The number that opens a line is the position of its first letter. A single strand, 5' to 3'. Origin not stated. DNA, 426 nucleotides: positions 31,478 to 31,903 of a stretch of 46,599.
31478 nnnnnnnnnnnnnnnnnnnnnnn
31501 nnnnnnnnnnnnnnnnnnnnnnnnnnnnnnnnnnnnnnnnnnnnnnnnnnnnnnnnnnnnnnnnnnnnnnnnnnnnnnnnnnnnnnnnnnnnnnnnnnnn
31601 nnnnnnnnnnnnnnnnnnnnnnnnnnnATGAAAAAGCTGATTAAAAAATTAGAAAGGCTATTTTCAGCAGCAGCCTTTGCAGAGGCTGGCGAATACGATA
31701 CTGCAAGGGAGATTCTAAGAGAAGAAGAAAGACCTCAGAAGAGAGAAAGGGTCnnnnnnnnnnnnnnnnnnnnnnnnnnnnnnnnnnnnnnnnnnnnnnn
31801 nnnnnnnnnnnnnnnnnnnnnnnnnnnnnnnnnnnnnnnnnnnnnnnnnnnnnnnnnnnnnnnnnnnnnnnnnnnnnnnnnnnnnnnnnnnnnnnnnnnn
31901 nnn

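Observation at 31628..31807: Unannotated 59-aa ORF upstream of REC-Lon sharing an 'FAEAGE-x2-TAREI' module with the first gene of the next operon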

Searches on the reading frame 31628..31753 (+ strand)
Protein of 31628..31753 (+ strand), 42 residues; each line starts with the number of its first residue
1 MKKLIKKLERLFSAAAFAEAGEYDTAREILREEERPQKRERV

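Call 16: find_homologous_proteins(query=A4, max_evalue=10)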
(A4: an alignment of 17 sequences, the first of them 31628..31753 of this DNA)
Query A4 (17 sequences) (42 aa, profile of the alignment): 781 proteins with E <= 10 among 976 candidates; the best 120 are listed.
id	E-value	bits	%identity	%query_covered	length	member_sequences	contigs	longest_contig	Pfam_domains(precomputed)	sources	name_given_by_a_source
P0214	3.0e-19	86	69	100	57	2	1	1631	-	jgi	jgi:hypothetical protein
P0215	3.6e-19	86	69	100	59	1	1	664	-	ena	-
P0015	6.8e-19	85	88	100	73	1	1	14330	-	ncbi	-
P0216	6.8e-19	85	74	100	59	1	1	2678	-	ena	-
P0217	7.7e-19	85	74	100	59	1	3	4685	-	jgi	jgi:hypothetical protein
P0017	9.4e-19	84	65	48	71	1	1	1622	-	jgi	jgi:hypothetical protein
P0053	1.1e-18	84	74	100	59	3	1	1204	-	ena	-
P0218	1.1e-18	84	71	100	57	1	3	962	-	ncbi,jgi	-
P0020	1.3e-18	84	69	100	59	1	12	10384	-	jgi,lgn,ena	-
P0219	1.3e-18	84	69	100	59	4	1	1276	-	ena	-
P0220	1.3e-18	84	69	100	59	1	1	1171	-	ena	-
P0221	1.3e-18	84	69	100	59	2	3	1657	-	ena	-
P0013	1.4e-18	84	74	100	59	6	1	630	-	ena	-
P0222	1.5e-18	84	69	100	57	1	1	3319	-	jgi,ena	-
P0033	1.6e-18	84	86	100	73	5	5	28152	-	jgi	jgi:hypothetical protein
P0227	3.3e-18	83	69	100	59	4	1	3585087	-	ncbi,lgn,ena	-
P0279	6.7e-17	78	73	95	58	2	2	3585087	-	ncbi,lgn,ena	-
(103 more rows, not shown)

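Call 19: find_encoding_contigs(protein=P0227, flank=8000, max_places=2)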
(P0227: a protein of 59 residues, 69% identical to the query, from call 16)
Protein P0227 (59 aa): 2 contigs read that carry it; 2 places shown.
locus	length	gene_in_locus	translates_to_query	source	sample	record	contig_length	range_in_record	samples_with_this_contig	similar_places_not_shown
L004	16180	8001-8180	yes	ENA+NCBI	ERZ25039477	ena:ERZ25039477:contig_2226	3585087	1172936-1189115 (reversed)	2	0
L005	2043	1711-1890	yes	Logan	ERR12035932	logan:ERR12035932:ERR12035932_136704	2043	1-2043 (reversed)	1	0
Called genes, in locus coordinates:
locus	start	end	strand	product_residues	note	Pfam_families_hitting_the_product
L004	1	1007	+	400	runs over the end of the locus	PF01264:Chorismate_synt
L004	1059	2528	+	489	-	-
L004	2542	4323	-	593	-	PF01336:tRNA_anti-codon, PF00152:tRNA-synt_2, PF02938:GAD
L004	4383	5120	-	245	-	PF01479:S4, PF00849:PseudoU_synth_2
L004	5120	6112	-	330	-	PF01073:3Beta_HSD, PF01370:Epimerase, PF02719:Polysacc_synt_2, PF04321:RmlD_sub_bind, PF07993:NAD_binding_4, PF13460:NAD_binding_10 (faint), PF16363:GDP_Man_Dehyd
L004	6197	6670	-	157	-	PF00383:dCMP_cyt_deam_1, PF14437:MafB19-deam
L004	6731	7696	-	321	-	PF11383:DUF3187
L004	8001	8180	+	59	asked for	-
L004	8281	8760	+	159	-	-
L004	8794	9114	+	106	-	-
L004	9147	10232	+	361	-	PF01925:TauE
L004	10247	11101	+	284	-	PF00582:Usp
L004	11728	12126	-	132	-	PF00571:CBS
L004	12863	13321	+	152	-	-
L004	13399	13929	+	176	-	PF05068:MtlR (weak)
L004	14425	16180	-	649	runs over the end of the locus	PF00330:Aconitase, PF00694:Aconitase_C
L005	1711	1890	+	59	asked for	-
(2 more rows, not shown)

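Call 20: find_encoding_contigs(protein=P0279, flank=8000, max_places=2)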
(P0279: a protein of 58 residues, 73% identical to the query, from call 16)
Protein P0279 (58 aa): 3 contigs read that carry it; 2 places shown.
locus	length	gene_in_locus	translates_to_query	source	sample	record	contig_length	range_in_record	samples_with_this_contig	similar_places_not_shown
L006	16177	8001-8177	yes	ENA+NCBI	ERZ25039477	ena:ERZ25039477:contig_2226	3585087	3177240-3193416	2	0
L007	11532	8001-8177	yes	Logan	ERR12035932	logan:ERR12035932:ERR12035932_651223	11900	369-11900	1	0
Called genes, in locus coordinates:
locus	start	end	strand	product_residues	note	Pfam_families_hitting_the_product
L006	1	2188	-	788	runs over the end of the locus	PF00488:MutS_V, PF01713:Smr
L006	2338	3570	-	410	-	PF05496:RuvB_N, PF01078:Mg_chelatase (faint), PF00004:AAA, PF07726:AAA_3 (weak), PF07728:AAA_5 (weak), PF13173:AAA_14 (weak), PF16193:AAA_assoc_2, PF12002:MgsA_C, +2 more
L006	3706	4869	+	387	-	PF02749:QRPTase_N, PF01729:QRPTase_C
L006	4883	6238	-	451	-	PF00072:Response_reg, PF00158:Sigma54_activat, PF00493:MCM (faint), PF14532:Sigma54_activ_2, PF00004:AAA (weak), PF07728:AAA_5, PF25601:AAA_lid_14, PF02954:HTH_8, +1 more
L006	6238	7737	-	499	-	PF00672:HAMP (weak), PF00512:HisKA, PF02518:HATPase_c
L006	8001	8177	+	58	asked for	-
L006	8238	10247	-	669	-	PF00072:Response_reg, PF00004:AAA, PF07728:AAA_5 (weak), PF22667:Lon_lid, PF05362:Lon_C, PF13541:ChlI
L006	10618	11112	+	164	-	-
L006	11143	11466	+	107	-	-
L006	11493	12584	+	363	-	PF01925:TauE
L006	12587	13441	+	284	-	PF00582:Usp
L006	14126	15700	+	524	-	PF00512:HisKA, PF02518:HATPase_c, PF14501:HATPase_c_5 (weak)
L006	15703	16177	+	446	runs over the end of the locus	PF00072:Response_reg, PF00158:Sigma54_activat, PF14532:Sigma54_activ_2, PF00004:AAA, PF07724:AAA_2, PF07728:AAA_5, PF25601:AAA_lid_14, PF02954:HTH_8, +1 more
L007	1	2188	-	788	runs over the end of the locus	PF00488:MutS_V, PF01713:Smr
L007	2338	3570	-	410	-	PF05496:RuvB_N, PF01078:Mg_chelatase (faint), PF00004:AAA, PF07726:AAA_3 (weak), PF07728:AAA_5 (weak), PF13173:AAA_14 (weak), PF16193:AAA_assoc_2, PF12002:MgsA_C, +2 more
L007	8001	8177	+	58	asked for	-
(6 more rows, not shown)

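Call 24: search_protein_representatives(alignment_id=A4)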
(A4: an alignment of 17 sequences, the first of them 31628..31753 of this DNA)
Query: 17 sequences, 42 profile positions. Proteins with E-value up to 0.001 (for the whole library): 1496; up to 1e-10: 288; up to 1e-30: 1. The best 150 are listed.
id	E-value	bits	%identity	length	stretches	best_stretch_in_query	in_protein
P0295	5.3e-31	122.0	-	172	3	1-40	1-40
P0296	1.3e-29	117.5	-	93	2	4-40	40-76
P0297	4.6e-26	106.2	-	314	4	1-30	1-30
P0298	1.0e-24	101.8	-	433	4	4-30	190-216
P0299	4.8e-24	99.7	-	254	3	8-30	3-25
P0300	8.5e-24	98.9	-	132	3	1-30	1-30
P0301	3.8e-22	93.6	-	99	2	6-41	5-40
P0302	4.2e-22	93.5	-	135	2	1-32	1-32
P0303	6.9e-22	92.8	-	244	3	2-33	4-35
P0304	1.6e-21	91.7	-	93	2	1-37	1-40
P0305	3.5e-20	87.4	-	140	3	6-34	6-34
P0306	6.2e-20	86.6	-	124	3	1-30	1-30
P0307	7.3e-20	86.3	-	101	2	3-32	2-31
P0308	8.0e-20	86.2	-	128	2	4-39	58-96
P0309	1.3e-19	85.6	-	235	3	6-32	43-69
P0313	4.0e-19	84.0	-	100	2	1-32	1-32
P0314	8.7e-19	82.9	-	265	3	8-31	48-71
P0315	2.9e-18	81.2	-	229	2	6-40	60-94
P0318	1.9e-17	78.6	-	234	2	4-39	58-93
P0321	2.9e-17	78.0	-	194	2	4-30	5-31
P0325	6.5e-17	76.9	-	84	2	7-40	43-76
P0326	6.6e-17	76.9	-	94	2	12-33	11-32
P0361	6.7e-15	70.4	-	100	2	1-29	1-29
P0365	9.2e-15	70.0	-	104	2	1-29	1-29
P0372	1.4e-14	69.4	-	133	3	8-29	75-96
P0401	1.0e-13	66.6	-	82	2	6-40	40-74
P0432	6.4e-13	64.1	-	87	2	12-29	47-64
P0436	7.5e-13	63.9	-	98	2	1-30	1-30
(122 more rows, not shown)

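Call 26: search_protein_families(library=pfam, proteins=[P0295, P0296, P0297, P0298, P0300, P0303, P0305, P0315, P0321, P0302], max_evalue=1)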
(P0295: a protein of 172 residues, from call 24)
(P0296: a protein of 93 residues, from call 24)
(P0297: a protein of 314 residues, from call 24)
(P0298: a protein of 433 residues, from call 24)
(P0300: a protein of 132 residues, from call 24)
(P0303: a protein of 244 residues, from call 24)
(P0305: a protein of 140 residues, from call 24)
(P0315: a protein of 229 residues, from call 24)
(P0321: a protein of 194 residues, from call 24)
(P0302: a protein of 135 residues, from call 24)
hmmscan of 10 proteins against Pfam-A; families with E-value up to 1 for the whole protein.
P0295 (172 aa): 13 families
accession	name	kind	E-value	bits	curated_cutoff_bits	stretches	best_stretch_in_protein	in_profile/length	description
PF02255.21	PTS_IIA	-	0.0005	20.5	27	1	124-155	18-49/94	PTS system, Lactose/Cellobiose specific IIA subunit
PF13428.12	TPR_14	-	0.0013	19.7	23.5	0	125-146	7-28/44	Tetratricopeptide repeat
PF25524.1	RSLD_CPSF6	-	0.0034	18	27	0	124-154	19-49/96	CPSF6-like, RSLD domain, N-terminal region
PF13174.12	TPR_6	-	0.0073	17.3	26.3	0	79-98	8-27/33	Tetratricopeptide repeat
PF01535.26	PPR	-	0.0085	16.7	25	0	80-98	9-27/31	PPR repeat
PF03194.20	LUC7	-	0.046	13.9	33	1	24-115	84-175/246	LUC7 N_terminus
PF05769.16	SIKE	-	0.047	14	24.3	1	64-170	10-117/180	SIKE family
PF22360.1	SbsC_spectrin-like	-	0.056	14.6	26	0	83-105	18-40/62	SbsC,spectrin-like repeat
PF13181.12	TPR_8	-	0.079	13.6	25.7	0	81-97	11-27/34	Tetratricopeptide repeat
PF07721.20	TPR_4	-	0.089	13.9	27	0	17-32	11-26/26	Tetratricopeptide repeat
PF23300.3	HEAT_Nup120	-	0.12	12.6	29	0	80-117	35-73/170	Nucleoporin Nup120, HEAT repeats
PF24499.1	Ig_TMEM131L_4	-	0.33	11.8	27.8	0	2-58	44-99/136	TMEM131L fourth Ig-like domain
PF14006.11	YqzL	-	0.41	11.4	27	1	80-112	6-40/44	YqzL-like protein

P0296 (93 aa): 6 families
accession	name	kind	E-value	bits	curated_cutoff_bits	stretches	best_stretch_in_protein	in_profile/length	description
PF07721.20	TPR_4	-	0.00038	21.2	27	1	46-67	4-25/26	Tetratricopeptide repeat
PF13428.12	TPR_14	-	0.0036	18.3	23.5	0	46-67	4-25/44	Tetratricopeptide repeat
PF13174.12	TPR_6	-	0.0084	17.1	26.3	1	47-68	4-25/33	Tetratricopeptide repeat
PF14559.12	TPR_19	-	0.009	16.8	25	0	14-38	32-56/68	Tetratricopeptide repeat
PF23161.1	HTH_RNase_II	-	0.1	13.9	24.7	1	16-74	20-75/95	Double HTH domain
PF05822.18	UMPH-1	-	0.31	11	23.7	1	1-71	59-129/246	Pyrimidine 5'-nucleotidase (UMPH-1)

P0297 (314 aa): 3 families
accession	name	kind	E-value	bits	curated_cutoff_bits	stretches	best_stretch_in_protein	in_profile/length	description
PF00582.32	Usp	-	0.00096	20.2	24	1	186-283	2-102/141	Universal stress protein family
PF19101.5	DUF5788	-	0.14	12.3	25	1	65-121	32-88/131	Family of unknown function (DUF5788)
PF13769.11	Virulence_fact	-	0.21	12.4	25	0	42-64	17-39/81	Virulence factor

P0298 (433 aa): 3 families
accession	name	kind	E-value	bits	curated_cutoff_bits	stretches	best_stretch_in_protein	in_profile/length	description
PF00582.32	Usp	-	0.00082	20.4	24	1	309-384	3-88/141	Universal stress protein family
PF25524.1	RSLD_CPSF6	-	0.3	11.8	27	0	225-279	9-63/96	CPSF6-like, RSLD domain, N-terminal region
PF12783.13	Sec7-like_HUS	-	0.74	10.1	27.3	0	333-376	102-144/161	Mon2/Sec7/BIG1-like, HUS domain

P0300 (132 aa): 7 families
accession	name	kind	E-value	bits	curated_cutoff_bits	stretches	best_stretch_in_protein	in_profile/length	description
PF12712.13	DUF3805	-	0.00021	21.8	22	1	33-62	66-95/152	Domain of unknown function (DUF3805)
PF11482.13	DUF3208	-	0.00093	20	25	0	26-61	21-55/108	Protein of unknown function (DUF3208)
PF13174.12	TPR_6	-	0.011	16.7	26.3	0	13-36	6-29/33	Tetratricopeptide repeat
PF25524.1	RSLD_CPSF6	-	0.031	14.9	27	0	45-74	18-47/96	CPSF6-like, RSLD domain, N-terminal region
PF13424.12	TPR_12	-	0.11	13.1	30.1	0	11-35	8-31/77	Tetratricopeptide repeat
PF13428.12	TPR_14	-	0.19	12.9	23.5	0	12-36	6-30/44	Tetratricopeptide repeat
PF04846.18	Herpes_pp38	-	0.22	11.9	26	0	69-85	38-54/63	Herpesvirus pp38 phosphoprotein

P0303 (244 aa): 4 families
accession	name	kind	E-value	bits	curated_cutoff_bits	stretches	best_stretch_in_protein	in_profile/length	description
PF00582.32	Usp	-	0.00094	20.2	24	1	112-203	3-97/141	Universal stress protein family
PF07721.20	TPR_4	-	0.032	15.3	27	0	87-106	7-26/26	Tetratricopeptide repeat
PF13424.12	TPR_12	-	0.075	13.7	30.1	0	20-71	14-69/77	Tetratricopeptide repeat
PF00781.29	DAGK_cat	-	0.098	12.7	23.6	1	75-153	19-92/125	Diacylglycerol kinase catalytic domain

P0305 (140 aa): 7 families
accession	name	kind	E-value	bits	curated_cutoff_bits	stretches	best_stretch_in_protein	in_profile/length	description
PF07721.20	TPR_4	-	2.8e-05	24.8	27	0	46-65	6-25/26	Tetratricopeptide repeat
PF02255.21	PTS_IIA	-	0.012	16.1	27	0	44-75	16-47/94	PTS system, Lactose/Cellobiose specific IIA subunit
PF16065.10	DUF4807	-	0.056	13.5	27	1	19-72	48-101/126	Domain of unknown function (DUF4807)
PF06957.17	COPI_C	-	0.072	12.2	25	1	26-84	86-144/405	Coatomer (COPI) alpha subunit C-terminus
PF13174.12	TPR_6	-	0.086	14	26.3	0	45-65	4-24/33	Tetratricopeptide repeat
PF14902.11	DUF4494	-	0.1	12.9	27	1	12-53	26-66/139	Domain of unknown function (DUF4494)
PF13428.12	TPR_14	-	0.97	10.8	23.5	0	45-67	5-27/44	Tetratricopeptide repeat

P0315 (229 aa): 4 families
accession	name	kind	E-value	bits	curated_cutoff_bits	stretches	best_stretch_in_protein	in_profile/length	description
PF00582.32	Usp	-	0.012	16.6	24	1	91-138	3-50/141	Universal stress protein family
PF07721.20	TPR_4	-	0.014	16.4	27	0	66-84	6-24/26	Tetratricopeptide repeat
PF18695.7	cPLA2_C2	-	0.015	15.9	26.8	1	85-164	27-107/113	Cytosolic phospholipases A2 C2-domain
PF11275.13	DUF3077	-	0.17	12.5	21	1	14-71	4-62/77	Protein of unknown function (DUF3077)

P0321 (194 aa): 0 families

P0302 (135 aa): 1 family
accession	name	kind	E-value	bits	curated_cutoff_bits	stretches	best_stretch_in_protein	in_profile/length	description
PF01452.22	Rota_NSP4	-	0.059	13.3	27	0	5-39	124-160/173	Rotavirus non structural protein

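Call 27: search_protein_families(library=ncbifam, proteins=[P0295, P0296, P0297, P0298, P0300, P0303, P0305, P0315], max_evalue=1)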
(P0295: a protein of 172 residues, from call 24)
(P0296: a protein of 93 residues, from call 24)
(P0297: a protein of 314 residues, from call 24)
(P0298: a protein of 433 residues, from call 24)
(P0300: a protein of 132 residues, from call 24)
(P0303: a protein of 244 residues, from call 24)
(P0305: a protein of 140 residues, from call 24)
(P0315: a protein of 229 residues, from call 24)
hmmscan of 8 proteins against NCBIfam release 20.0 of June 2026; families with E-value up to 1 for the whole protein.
P0295 (172 aa): 4 families
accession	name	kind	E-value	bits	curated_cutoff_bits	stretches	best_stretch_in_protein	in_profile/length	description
TIGR00823.1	EIIA-LAC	subfamily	6e-07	29.6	136.95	1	11-36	21-46/99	lactose-specific PTS transporter subunit IIA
TIGR03504.1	FimV_Cterm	subfamily_domain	0.00017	21.5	30.65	0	84-97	12-25/44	FimV/HubP family polar landmark protein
TIGR00756.2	PPR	repeat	0.0025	17.8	20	0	80-96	9-25/35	pentatricopeptide repeat protein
NF011161.0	PRK14562.1-6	equivalog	0.035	13.3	228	1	85-156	9-79/218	haloacid dehalogenase superfamily protein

P0296 (93 aa): 2 families
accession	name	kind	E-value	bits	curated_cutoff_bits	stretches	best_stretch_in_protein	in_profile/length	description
TIGR03504.1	FimV_Cterm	subfamily_domain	3.4e-05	23.8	30.65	2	14-33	6-25/44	FimV/HubP family polar landmark protein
TIGR00823.1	EIIA-LAC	subfamily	0.0053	17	136.95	0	47-70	21-44/99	lactose-specific PTS transporter subunit IIA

P0297 (314 aa): 5 families
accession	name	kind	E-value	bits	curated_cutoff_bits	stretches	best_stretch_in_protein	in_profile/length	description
NF008701.0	PRK11713.5-5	equivalog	0.019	14.4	215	1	154-206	149-197/228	16S rRNA (uracil(1498)-N(3))-methyltransferase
NF043029.1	T4SS_AnkY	equivalog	0.045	12.2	600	1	127-204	56-133/543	Dot/Icm T4SS effector AnkY/LegA9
NF008694.0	PRK11713.3-2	equivalog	0.055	12.7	234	1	150-205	153-207/245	16S rRNA (uracil(1498)-N(3))-methyltransferase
TIGR00823.1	EIIA-LAC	subfamily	0.18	12.1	136.95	0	109-130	20-41/99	lactose-specific PTS transporter subunit IIA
TIGR03504.1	FimV_Cterm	subfamily_domain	0.85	9.7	30.65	0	115-130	8-23/44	FimV/HubP family polar landmark protein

P0298 (433 aa): 1 family
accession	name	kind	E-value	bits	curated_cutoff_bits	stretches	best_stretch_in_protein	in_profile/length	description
NF038185.1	KdpD_non_kinase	exception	0.00026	20.4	550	1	256-374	189-306/373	KdpD-like non-kinase potassium sensor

P0300 (132 aa): 1 family
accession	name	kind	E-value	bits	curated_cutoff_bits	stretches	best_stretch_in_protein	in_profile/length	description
TIGR00823.1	EIIA-LAC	subfamily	0.065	13.5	136.95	0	11-33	21-43/99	lactose-specific PTS transporter subunit IIA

P0303 (244 aa): 3 families
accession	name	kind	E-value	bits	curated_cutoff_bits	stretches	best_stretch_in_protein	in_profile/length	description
TIGR00823.1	EIIA-LAC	subfamily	0.0023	18.1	136.95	2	84-108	20-44/99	lactose-specific PTS transporter subunit IIA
NF011796.0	PRK15263.1-2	equivalog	0.013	15.3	213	1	74-156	96-176/193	putative fimbrial protein StaE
TIGR00288.1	TIGR00288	hypoth_equivalog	0.05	13.4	178.45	1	103-131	121-149/160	TIGR00288 family NYN domain-containing protein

P0305 (140 aa): 3 families
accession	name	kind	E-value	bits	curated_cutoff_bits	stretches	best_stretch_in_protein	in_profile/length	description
TIGR00823.1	EIIA-LAC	subfamily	0.00033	20.8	136.95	1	47-75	23-51/99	lactose-specific PTS transporter subunit IIA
TIGR00756.2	PPR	repeat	0.0036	17.3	20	0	50-71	9-30/35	pentatricopeptide repeat protein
TIGR03504.1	FimV_Cterm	subfamily_domain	0.061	13.4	30.65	1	45-74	3-32/44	FimV/HubP family polar landmark protein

P0315 (229 aa): 0 families

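Call 36: list_cluster_members(proteins=[P0297, P0298, P0299, P0300, P0303, P0305, P0309, P0315, P0318, P0321])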
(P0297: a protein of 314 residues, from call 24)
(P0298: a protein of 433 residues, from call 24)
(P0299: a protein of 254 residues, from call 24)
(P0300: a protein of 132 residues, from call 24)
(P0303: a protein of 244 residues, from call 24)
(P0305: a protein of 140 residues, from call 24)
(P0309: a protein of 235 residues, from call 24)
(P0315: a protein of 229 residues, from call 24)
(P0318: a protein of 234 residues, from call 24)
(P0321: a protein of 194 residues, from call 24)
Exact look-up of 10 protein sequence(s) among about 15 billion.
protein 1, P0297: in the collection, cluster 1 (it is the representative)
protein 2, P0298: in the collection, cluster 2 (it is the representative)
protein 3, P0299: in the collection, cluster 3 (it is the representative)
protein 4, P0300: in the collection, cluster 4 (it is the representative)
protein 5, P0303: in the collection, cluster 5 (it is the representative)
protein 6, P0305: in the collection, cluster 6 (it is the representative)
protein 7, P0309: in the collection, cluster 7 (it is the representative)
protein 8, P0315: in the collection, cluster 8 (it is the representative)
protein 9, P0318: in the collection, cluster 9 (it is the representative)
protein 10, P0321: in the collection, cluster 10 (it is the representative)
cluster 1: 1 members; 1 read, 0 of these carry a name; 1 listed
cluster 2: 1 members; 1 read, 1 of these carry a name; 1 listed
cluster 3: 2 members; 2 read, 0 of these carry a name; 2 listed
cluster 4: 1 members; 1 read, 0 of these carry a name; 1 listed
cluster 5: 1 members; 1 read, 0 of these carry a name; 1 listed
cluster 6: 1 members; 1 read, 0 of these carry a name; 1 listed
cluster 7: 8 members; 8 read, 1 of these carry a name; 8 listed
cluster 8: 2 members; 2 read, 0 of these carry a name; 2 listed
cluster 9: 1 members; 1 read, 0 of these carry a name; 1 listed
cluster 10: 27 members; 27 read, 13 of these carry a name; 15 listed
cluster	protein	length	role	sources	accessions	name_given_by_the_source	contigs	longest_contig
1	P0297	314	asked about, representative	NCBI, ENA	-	-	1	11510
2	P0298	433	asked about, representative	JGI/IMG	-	hypothetical protein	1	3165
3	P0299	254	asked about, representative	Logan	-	-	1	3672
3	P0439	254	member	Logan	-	-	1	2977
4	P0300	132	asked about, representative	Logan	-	-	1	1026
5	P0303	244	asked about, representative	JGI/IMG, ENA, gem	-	-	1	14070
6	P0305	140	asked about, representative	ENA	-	-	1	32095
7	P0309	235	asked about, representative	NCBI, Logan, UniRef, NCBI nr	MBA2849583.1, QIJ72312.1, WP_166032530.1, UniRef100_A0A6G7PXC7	hypothetical protein G4V39_08525 [Thermosulfuriphilus ammonigenes] | Uncharacterized protein n=1 Tax=Thermosulfuriphilus ammonigenes TaxID=1936021 ... | hypothetical protein [Thermosulfuriphilus ammonigenes]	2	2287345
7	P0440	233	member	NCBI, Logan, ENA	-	-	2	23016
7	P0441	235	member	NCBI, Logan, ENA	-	-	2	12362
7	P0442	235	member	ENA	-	-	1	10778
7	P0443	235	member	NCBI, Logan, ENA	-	-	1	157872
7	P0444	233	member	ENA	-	-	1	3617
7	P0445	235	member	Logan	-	-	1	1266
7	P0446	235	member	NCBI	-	-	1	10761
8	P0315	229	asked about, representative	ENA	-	-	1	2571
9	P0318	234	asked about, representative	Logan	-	-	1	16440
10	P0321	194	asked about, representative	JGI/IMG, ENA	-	hypothetical protein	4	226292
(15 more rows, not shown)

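Call 56: find_encoding_contigs(protein=P0309, flank=10000, max_places=1)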
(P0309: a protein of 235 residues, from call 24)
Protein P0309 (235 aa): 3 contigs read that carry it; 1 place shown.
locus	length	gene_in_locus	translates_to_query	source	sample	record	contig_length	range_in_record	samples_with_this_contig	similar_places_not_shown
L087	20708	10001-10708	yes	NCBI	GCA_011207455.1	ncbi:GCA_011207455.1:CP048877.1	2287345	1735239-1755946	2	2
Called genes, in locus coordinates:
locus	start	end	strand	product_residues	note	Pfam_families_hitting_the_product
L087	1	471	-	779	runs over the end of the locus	PF00291:PALP, PF00133:tRNA-synt_1 (faint), PF01406:tRNA-synt_1e, PF01921:tRNA-synt_1f (faint), PF09334:tRNA-synt_1g, PF09190:DALR_2 (weak), PF23493:CysS_C (weak)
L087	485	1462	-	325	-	-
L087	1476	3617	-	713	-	PF19838:LptD_2 (weak), PF04453:LptD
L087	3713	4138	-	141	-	PF00582:Usp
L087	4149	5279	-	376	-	PF01925:TauE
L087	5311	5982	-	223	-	-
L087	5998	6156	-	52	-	-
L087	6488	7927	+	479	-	PF13581:HATPase_c_2 (faint), PF00672:HAMP (weak), PF00512:HisKA, PF02518:HATPase_c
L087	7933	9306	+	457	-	PF00072:Response_reg, PF00158:Sigma54_activat, PF01078:Mg_chelatase (faint), PF14532:Sigma54_activ_2, PF07724:AAA_2 (weak), PF07728:AAA_5, PF25601:AAA_lid_14, PF02954:HTH_8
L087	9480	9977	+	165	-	-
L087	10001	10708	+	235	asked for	-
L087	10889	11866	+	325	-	PF01925:TauE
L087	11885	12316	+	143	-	-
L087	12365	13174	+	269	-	PF01513:NAD_kinase, PF20143:NAD_kinase_C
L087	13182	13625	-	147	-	-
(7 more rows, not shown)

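Call 57: find_encoding_contigs(protein=P0305, flank=8000, max_places=1)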
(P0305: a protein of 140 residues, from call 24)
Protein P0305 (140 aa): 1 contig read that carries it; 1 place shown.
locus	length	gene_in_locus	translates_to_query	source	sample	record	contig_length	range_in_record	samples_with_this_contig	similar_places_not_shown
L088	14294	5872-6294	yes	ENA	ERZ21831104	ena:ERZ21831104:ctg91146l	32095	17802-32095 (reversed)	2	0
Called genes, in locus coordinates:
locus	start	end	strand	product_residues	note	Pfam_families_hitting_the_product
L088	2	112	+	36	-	?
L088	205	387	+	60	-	-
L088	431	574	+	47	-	-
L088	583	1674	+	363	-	PF00072:Response_reg, PF13487:HD_5, PF01966:HD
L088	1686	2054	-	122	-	PF00072:Response_reg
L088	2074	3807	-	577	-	PF02743:dCache_1, PF00512:HisKA (weak), PF02518:HATPase_c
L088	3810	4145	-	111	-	PF02579:Nitro_FeMo-Co (weak)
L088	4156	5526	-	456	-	PF13426:PAS_9 (faint), PF00158:Sigma54_activat, PF14532:Sigma54_activ_2, PF25601:AAA_lid_14, PF02954:HTH_8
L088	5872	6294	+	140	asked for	-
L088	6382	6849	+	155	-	-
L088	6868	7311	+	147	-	PF00072:Response_reg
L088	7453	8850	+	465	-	PF00512:HisKA (weak), PF02518:HATPase_c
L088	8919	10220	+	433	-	PF01925:TauE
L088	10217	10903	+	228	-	-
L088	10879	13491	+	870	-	PF01326:PPDK_N, PF00391:PEP-utilizers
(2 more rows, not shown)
